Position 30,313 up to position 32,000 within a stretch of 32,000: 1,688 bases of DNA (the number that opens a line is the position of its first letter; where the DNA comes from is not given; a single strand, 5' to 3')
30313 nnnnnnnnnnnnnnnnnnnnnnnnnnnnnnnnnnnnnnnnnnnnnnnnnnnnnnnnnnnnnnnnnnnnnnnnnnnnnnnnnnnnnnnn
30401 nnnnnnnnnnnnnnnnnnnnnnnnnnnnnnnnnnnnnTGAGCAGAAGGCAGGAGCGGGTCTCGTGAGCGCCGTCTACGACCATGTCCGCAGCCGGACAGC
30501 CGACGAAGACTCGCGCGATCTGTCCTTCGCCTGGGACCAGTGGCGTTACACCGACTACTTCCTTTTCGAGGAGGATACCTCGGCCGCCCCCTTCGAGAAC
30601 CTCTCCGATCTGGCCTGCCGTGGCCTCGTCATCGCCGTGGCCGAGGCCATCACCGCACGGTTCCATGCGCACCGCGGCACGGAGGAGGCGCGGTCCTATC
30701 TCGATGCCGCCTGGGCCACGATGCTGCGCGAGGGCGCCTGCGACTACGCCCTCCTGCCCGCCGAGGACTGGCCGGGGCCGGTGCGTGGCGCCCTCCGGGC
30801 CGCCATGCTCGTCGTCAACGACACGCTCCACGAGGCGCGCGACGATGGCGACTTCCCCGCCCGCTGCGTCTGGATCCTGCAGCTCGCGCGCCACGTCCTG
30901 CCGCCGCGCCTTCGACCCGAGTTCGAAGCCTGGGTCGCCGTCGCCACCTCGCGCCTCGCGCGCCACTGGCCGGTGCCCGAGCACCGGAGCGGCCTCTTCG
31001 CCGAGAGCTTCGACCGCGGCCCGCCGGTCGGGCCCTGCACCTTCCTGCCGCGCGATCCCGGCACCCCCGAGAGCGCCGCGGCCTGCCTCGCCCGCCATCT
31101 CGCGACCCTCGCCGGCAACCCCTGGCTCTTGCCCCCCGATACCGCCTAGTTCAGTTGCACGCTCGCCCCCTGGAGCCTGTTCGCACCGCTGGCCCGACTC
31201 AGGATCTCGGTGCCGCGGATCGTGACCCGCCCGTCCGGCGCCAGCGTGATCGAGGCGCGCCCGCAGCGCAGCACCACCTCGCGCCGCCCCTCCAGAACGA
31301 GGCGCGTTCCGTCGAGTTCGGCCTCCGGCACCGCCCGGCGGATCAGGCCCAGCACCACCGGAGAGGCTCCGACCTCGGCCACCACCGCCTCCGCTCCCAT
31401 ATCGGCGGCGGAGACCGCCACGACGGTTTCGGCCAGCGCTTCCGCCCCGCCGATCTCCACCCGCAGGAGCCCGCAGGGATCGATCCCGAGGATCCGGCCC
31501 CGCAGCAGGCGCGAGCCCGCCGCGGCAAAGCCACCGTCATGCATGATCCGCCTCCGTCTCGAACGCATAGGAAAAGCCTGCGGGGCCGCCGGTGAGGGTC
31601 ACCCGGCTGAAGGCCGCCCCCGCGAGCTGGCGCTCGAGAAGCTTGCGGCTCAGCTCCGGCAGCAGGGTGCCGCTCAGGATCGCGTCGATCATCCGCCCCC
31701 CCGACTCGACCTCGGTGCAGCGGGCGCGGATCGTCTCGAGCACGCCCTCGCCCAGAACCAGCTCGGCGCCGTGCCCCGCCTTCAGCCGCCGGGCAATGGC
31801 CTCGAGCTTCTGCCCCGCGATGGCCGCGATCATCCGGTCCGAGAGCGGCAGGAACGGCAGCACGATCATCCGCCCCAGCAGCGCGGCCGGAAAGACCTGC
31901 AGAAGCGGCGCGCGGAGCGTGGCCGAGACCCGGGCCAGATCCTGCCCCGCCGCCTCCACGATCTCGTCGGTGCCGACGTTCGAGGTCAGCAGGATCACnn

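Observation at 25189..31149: Rearranged, vgrG-less T6SS cargo module: HEAT(TIGR02270-like)-DUF2169-thiolase-like-DUF4150 toxin-2x immunity, converging on clpV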

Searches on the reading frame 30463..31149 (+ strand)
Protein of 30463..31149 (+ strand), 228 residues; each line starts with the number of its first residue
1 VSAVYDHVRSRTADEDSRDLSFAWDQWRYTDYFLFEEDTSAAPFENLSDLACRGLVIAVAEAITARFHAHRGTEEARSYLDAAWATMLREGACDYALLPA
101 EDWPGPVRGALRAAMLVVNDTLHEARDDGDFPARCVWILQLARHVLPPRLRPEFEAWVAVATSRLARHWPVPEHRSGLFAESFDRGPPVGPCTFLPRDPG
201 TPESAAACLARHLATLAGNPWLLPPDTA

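Call 5: search_protein_families(library=pfam, proteins=[window:30463-31149:+], max_evalue=0.01)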
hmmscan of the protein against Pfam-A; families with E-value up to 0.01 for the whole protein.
window:30463-31149:+ (228 aa): 0 families

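Call 6: search_protein_families(library=ncbifam, proteins=[window:30463-31149:+], max_evalue=0.01)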
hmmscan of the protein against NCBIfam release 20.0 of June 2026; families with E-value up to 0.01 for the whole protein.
window:30463-31149:+ (228 aa): 0 families

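Call 11: find_encoding_contigs(protein=window:30463-31149:+, flank=10000, max_places=6)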
Protein window:30463-31149:+ (228 aa): 24 contigs read that carry it; 3 places shown.
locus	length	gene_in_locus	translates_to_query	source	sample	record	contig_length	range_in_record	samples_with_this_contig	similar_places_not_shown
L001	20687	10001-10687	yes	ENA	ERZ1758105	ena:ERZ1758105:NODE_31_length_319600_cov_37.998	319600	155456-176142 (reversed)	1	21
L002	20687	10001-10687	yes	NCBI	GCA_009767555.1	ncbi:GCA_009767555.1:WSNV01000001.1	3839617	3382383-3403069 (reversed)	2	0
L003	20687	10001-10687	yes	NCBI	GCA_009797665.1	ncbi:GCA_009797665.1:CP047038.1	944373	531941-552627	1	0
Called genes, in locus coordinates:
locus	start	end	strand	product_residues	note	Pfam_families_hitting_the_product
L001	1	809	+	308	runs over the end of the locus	PF00795:CN_hydrolase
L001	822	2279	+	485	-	PF01979:Amidohydro_1, PF07969:Amidohydro_3 (weak)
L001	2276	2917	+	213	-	PF01177:Asp_Glu_race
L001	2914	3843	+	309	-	PF00126:HTH_1, PF03466:LysR_substrate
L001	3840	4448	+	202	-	PF01613:Flavin_Reduct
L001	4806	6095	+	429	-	-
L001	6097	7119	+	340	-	PF09937:DUF2169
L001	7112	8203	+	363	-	-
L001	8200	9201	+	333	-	PF13665:Tox-PAAR-like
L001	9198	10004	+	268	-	-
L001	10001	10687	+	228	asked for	-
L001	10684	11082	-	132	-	-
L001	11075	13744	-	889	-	PF02861:Clp_N, PF00004:AAA, PF13191:AAA_16 (weak), PF23569:NBD_SMAX1 (weak), PF17871:AAA_lid_9, PF07724:AAA_2, PF07728:AAA_5, PF10431:ClpB_D2-small, +6 more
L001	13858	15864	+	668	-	PF00069:Pkinase, PF07714:PK_Tyr_Ser-Thr, PF03109:ABC1 (faint)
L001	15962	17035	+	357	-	PF06812:ImpA_N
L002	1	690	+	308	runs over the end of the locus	PF00795:CN_hydrolase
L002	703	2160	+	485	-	PF01979:Amidohydro_1, PF07969:Amidohydro_3 (weak)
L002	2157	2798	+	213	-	PF01177:Asp_Glu_race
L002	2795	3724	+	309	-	PF00126:HTH_1, PF03466:LysR_substrate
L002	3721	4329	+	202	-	PF01613:Flavin_Reduct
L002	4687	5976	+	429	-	-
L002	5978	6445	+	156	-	PF09937:DUF2169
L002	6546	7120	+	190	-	PF09937:DUF2169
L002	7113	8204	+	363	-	-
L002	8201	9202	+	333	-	PF13665:Tox-PAAR-like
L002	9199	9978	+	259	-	-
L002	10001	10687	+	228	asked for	-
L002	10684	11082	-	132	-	-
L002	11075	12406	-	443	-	PF00004:AAA, PF07724:AAA_2, PF07728:AAA_5, PF10431:ClpB_D2-small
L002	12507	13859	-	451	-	PF02861:Clp_N, PF13191:AAA_16 (weak), PF23569:NBD_SMAX1 (weak), PF00004:AAA, PF17871:AAA_lid_9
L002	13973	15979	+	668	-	PF00069:Pkinase, PF07714:PK_Tyr_Ser-Thr, PF03109:ABC1 (faint)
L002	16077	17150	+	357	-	PF06812:ImpA_N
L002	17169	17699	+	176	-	PF05591:T6SS_VipA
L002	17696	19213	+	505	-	PF05943:VipB, PF18945:VipB_2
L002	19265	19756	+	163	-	PF05638:T6SS_HCP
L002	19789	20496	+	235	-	PF04965:GPW_gp25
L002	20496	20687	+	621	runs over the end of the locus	PF05947:T6SS_TssF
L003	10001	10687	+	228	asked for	-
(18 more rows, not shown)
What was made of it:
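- Checked: Independent gene calls on the same locus in three public assemblies give the same products of 429, 340, 363, 333, 259 (268 in one assembly) and 228 aa (call 11).
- Complete T6SS core next to the window: call 11. One assembly (L002) shows split DUF2169 and clpV gene calls (call 11).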

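Call 14: search_protein_families(library=pfam, proteins=[window:30463-31149:+], max_evalue=10)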
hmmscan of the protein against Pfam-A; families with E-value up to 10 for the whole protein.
window:30463-31149:+ (228 aa): 0 families

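Call 65: find_homologous_proteins(query=window:30463-31146:+, max_evalue=0.001)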
Query window:30463-31146:+ (228 aa): 11 proteins with E <= 0.001 among 901 candidates.
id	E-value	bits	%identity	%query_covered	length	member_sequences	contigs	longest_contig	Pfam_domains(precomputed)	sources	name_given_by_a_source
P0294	2.0e-104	366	72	99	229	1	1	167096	-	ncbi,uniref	ncbi:hypothetical protein [Rhodobacter sp. NSM]|uniref:hypothetical protein n=1 Tax=Rhodobacter sp. 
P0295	1.4e-84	301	61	99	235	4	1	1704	-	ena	-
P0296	7.4e-81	289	60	100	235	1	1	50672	-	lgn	-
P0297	3.8e-80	287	59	99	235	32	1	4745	-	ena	-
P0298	9.3e-75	269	54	100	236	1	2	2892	-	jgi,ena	jgi:hypothetical protein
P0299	2.9e-67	245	50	99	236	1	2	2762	-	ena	-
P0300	9.3e-65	237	50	99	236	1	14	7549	-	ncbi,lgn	-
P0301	4.5e-56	208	100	43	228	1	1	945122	-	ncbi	-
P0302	1.8e-43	167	45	96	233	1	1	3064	-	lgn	-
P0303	8.9e-43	165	44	97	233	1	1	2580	-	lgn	-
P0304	2.3e-37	147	39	96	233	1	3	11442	-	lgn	-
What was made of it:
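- Tried and rejected: The word-indexed homologue search for g6 found only 11 relatives (call 65).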

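Call 74: predict_structure(alignment_id=A3)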
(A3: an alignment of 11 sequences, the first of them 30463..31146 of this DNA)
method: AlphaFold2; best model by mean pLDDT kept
length: 228 residues; sequences in the alignment: 11
mean_pLDDT: 80.4   pTM: 0.84
mean pLDDT of the five models: 80.4, 80.3, 78.7, 76.3, 76.2
residues with pLDDT >= 90: 69; 70-90: 108; 50-70: 42; < 50: 9
segments of 3 or more residues with pLDDT < 50: 28-36
pLDDT, mean of each block of 10 residues (from residue 1): 86 81 52 53 89 92 86 86 89 67 61 72 71 85 84 93 93 72 80 92 95 91 76
secondary structure, 60 per line:
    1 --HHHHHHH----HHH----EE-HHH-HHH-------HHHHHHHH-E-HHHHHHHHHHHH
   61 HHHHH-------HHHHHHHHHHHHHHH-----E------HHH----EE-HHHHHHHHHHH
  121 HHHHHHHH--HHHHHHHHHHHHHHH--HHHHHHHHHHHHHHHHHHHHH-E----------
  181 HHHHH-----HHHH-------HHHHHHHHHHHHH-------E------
elements in order: H3-9 H38-45 H49-65 H73-87 H110-128 H131-145 H148-168 H181-185 H191-194 H202-214
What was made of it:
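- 30463..31149 (+): g6: immunity-like protein, 228 aa, all-alpha, with no solved structural neighbour. AF2 pLDDT 80 (call 74).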

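Call 77: fold_search(model_id=the predicted structure, library=pdb)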
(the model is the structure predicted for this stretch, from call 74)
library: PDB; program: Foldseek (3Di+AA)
matches with E <= 10: 17; with E <= 0.001: 0
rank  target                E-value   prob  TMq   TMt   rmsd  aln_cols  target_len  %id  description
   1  3auq                  2.2e+00  0.02  0.15  0.14  17.6       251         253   12  Crystal structure of the human vitamin D receptor ligand binding domain complexed with Yne-diene type analog of active 1 (released 2011-09-14)
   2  9w2u_H                2.6e+00  0.02  0.13  0.11  20.1       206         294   13  Cryo-EM structure of complex I on the bovine heart submitochondrial particles, open (released 2026-04-01)
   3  3a2j                  3.4e+00  0.02  0.14  0.13  17.8       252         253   12  Crystal structure of the human vitamin D receptor (H305F/H397F) ligand binding domain complexed with TEI-9647 (released 2010-05-26)
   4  8pnl_A                3.5e+00  0.02  0.14  0.08  16.0       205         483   10  Outward-open conformation of a Major Facilitator Superfamily (MFS) transporter MHAS2168, a homologue of Rv1410 from M. (released 2023-10-18)
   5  5tpm_A                3.7e+00  0.03  0.15  0.20  16.2       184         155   15  2.8 Angstrom Crystal Structure of the C-terminal Dimerization Domain of Transcriptional Regulator PdhR from Escherichi (released 2016-11-02)
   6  1n4k                  4.3e+00  0.03  0.15  0.13  14.5       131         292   11  Crystal structure of the inositol 1,4,5-trisphosphate receptor binding core in complex with IP3 (released 2002-12-25)
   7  5tpm_B                5.6e+00  0.02  0.15  0.21  16.3       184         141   15  2.8 Angstrom Crystal Structure of the C-terminal Dimerization Domain of Transcriptional Regulator PdhR from Escherichi (released 2016-11-02)
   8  8a5g                  5.6e+00  0.02  0.18  0.18  18.0       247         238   16  Crystal structure of Deinococcus radiodurans Endonuclease III-3 double mutant (released 2022-08-03)
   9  8q0o_H                5.9e+00  0.01  0.16  0.13  17.4       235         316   10  Outward-facing, open2 proteoliposome complex I at 3.1 A. Initially purified in DDM. (released 2024-06-05)
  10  6iv1_A                7.5e+00  0.02  0.22  0.20  24.5       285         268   14  Crystal structure of a bacterial Bestrophin homolog from Klebsiella pneumoniae with a mutation I180T (released 2019-11-13)
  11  6ivn_A                8.3e+00  0.02  0.22  0.19  24.7       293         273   13  Crystal structure of a membrane protein G264A (released 2019-11-06)
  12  3w4t                  8.3e+00  0.01  0.15  0.10  18.1       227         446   13  Crystal structure of MATE P26A mutant (released 2013-04-03)
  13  2jol                  8.3e+00  0.01  0.15  0.17  16.9       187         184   12  Average NMR structure of the catalytic domain of guanine nucleotide exchange factor BopE from Burkholderia pseudomallei (released 2007-03-27)
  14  7m0k_B                8.3e+00  0.01  0.13  0.11  18.5       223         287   13  HPK1 IN COMPLEX WITH COMPOUND 1 (released 2021-04-07)
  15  5wno                  8.8e+00  0.01  0.14  0.11  16.6       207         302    9  Crystal structure of C. elegans LET-23 kinase domain complexed with AMP-PNP (released 2018-01-31)
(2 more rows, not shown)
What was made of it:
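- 30463..31149 (+): Foldseek best E 2.2 (call 77).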

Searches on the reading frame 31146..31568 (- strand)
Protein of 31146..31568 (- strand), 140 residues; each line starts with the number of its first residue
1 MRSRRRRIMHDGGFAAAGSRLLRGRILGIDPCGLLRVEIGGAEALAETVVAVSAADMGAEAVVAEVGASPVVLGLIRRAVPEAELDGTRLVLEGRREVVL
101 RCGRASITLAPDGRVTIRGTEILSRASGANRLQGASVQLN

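Call 5: search_protein_families(library=pfam, proteins=[window:31146-31568:-], max_evalue=0.01)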
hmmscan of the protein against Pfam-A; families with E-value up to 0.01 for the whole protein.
window:31146-31568:- (140 aa): 1 family
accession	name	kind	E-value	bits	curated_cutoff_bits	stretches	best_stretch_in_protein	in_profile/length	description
PF05354.17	Phage_attach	-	0.001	20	26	1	44-120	3-79/99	Phage Head-Tail Attachment protein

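Call 6: search_protein_families(library=ncbifam, proteins=[window:31146-31568:-], max_evalue=0.01)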
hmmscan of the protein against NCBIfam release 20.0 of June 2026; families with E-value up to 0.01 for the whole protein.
window:31146-31568:- (140 aa): 0 families

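Call 14: search_protein_families(library=pfam, proteins=[window:31146-31568:-], max_evalue=10)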
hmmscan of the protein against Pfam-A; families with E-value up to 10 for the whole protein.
window:31146-31568:- (140 aa): 2 families
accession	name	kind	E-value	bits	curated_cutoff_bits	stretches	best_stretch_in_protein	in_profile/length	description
PF05354.17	Phage_attach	-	0.001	20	26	1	44-120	3-79/99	Phage Head-Tail Attachment protein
PF20093.5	DUF6484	-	0.64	11.2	27.6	1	24-76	2-61/61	Domain of unknown function (DUF6484)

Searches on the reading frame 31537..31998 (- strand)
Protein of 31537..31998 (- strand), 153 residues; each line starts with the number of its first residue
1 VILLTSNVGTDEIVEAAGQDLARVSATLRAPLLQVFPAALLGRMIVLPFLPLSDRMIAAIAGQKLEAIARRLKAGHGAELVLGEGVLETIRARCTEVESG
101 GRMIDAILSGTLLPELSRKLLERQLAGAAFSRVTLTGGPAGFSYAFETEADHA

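Call 5: search_protein_families(library=pfam, proteins=[window:31537-31998:-], max_evalue=0.01)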
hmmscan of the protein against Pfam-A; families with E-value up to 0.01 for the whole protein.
window:31537-31998:- (153 aa): 1 family
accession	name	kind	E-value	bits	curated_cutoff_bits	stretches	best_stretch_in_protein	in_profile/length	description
PF10431.15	ClpB_D2-small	-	3.5e-11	43.4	21.9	1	52-126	1-74/81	C-terminal, D2-small domain, of ClpB protein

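Call 6: search_protein_families(library=ncbifam, proteins=[window:31537-31998:-], max_evalue=0.01)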
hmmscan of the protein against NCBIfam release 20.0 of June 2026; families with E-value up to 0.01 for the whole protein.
window:31537-31998:- (153 aa): 4 families
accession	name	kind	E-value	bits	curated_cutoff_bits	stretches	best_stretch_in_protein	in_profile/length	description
TIGR03345.1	VI_ClpV1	equivalog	1.1e-36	126.5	884.95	1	1-135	711-850/852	type VI secretion system ATPase TssH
TIGR03346.1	chaperone_ClpB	equivalog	2.2e-06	26.3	1232.1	1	1-135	710-845/853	ATP-dependent chaperone ClpB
TIGR02639.1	ClpA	equivalog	0.00047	18.5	993.15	1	2-125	600-724/734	ATP-dependent Clp protease ATP-binding subunit ClpA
NF008118.0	PRK10865.1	equivalog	0.0018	16.2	1417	1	2-125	714-838/857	ATP-dependent chaperone ClpB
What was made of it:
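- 31537..32000 (-): tssH/clpV, last 153 codons. The gene continues beyond the window. TIGR03345 at 1.1e-36 over positions 711-850 of 852 (call 6).
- Checked: A 132-aa minus-strand gene (31146-31544) overlaps the g6 stop by 4 nt. It is preceded by the last 153 codons of tssH/clpV, from 31537 to the window end (TIGR03345 1e-36, call 6).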
